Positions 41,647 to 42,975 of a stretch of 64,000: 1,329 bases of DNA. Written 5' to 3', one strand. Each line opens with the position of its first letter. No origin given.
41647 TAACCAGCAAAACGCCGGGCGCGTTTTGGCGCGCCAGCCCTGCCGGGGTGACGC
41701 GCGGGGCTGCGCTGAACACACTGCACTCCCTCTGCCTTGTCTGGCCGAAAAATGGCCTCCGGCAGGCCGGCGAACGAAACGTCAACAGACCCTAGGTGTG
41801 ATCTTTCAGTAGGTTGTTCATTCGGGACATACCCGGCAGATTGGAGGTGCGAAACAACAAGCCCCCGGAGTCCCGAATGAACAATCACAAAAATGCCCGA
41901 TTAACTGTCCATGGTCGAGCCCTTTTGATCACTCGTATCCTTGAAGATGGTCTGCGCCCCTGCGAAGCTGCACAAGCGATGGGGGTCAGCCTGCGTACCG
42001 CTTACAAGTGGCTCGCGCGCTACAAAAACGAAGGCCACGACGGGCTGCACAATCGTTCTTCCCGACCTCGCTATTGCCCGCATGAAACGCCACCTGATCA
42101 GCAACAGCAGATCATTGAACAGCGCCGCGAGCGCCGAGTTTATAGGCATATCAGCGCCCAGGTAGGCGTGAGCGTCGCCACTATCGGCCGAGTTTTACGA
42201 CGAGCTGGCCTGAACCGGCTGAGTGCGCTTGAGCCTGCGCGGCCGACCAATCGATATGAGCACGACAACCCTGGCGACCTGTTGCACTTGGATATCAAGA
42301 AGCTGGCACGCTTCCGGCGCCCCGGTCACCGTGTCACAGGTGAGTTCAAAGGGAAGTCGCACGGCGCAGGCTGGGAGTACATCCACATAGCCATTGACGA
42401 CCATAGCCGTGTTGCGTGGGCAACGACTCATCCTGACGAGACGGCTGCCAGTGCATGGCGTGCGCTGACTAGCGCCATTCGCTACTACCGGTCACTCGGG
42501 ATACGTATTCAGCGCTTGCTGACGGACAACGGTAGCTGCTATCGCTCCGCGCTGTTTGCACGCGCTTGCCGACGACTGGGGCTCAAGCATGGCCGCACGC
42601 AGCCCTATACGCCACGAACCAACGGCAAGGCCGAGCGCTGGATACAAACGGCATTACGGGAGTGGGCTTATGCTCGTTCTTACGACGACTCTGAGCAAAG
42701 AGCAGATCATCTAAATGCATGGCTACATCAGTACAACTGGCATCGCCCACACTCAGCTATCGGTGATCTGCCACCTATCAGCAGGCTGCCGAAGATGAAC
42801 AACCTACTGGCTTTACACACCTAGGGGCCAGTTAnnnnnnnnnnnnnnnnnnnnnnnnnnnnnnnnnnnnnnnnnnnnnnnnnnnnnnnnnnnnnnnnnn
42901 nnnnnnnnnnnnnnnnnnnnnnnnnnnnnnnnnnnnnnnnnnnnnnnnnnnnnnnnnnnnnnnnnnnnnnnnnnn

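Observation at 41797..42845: IS481-family element inserted at a CTAG site 10 bp upstream of a globin-coupled-sensor GGDEF-EAL gene, in the same orientation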

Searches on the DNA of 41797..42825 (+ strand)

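Call 48: search_dna_similar(query=window:41797-42825:+, collection=plasmids, mode=distant, max_rows=10)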
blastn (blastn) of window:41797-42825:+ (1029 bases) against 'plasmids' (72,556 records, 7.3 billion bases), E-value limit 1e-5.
Records with a match: 39; places in all: 48; records where one place covers at least 80% of the query: 0.
Best place of each record, by identity: 80-90% 1; 60-80% 38.
By first word of the organism name: Rhizobium 17; Variovorax 4; Sinorhizobium 4; Pseudomonas 2; Mesorhizobium 2; Aminobacter 2; Azospirillum 1; Martelella 1; Rhizorhabdus 1; Pararhizobium 1; and 4 more.
By predicted mobility (MOB-suite, as given by PLSDB): conjugative 20; non-mobilizable 14; mobilizable 5.
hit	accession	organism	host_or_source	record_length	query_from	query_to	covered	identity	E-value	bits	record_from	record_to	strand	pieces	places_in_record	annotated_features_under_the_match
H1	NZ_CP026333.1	Pseudomonas sp. XWY-1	cell culture,Rice Fields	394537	456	955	49%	68.7%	5e-36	160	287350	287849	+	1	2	none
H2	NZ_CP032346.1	Azospirillum brasilense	soil sample,Agricultural field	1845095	715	1027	30%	67.9%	6e-16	94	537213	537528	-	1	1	record has no annotation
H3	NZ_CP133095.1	Pseudomonas aeruginosa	Homo sapiens,pus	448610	724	1025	29%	68.6%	3e-19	104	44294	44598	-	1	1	none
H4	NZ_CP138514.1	Variovorax paradoxus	Legume root,PacBio whole genome assembly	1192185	715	967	25%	68.5%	1e-11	80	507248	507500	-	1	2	none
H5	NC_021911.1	Rhizobium etli bv. mimosae str. Mim1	Mimosa affinis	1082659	715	955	23%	70.7%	8e-21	110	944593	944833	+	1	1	record has no annotation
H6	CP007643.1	Rhizobium etli bv. phaseoli str. IE4803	Phaseolus vulgaris,whole organism,nodule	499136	715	955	23%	70.2%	1e-18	103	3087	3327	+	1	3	none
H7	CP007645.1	Rhizobium etli bv. phaseoli str. IE4803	Phaseolus vulgaris,whole organism,nodule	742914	715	955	23%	70.2%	1e-18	103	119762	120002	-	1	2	none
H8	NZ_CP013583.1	Rhizobium phaseoli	Phaseolus vulgaris,Whole ...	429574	715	955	23%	70.2%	1e-18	103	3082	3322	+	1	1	none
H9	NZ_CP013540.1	Rhizobium phaseoli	Phaseolus vulgaris,Whole ...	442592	715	955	23%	70.2%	1e-18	103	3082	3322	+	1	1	none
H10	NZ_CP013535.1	Rhizobium phaseoli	Phaseolus vulgaris,Whole ...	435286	715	955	23%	70.2%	1e-18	103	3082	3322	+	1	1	none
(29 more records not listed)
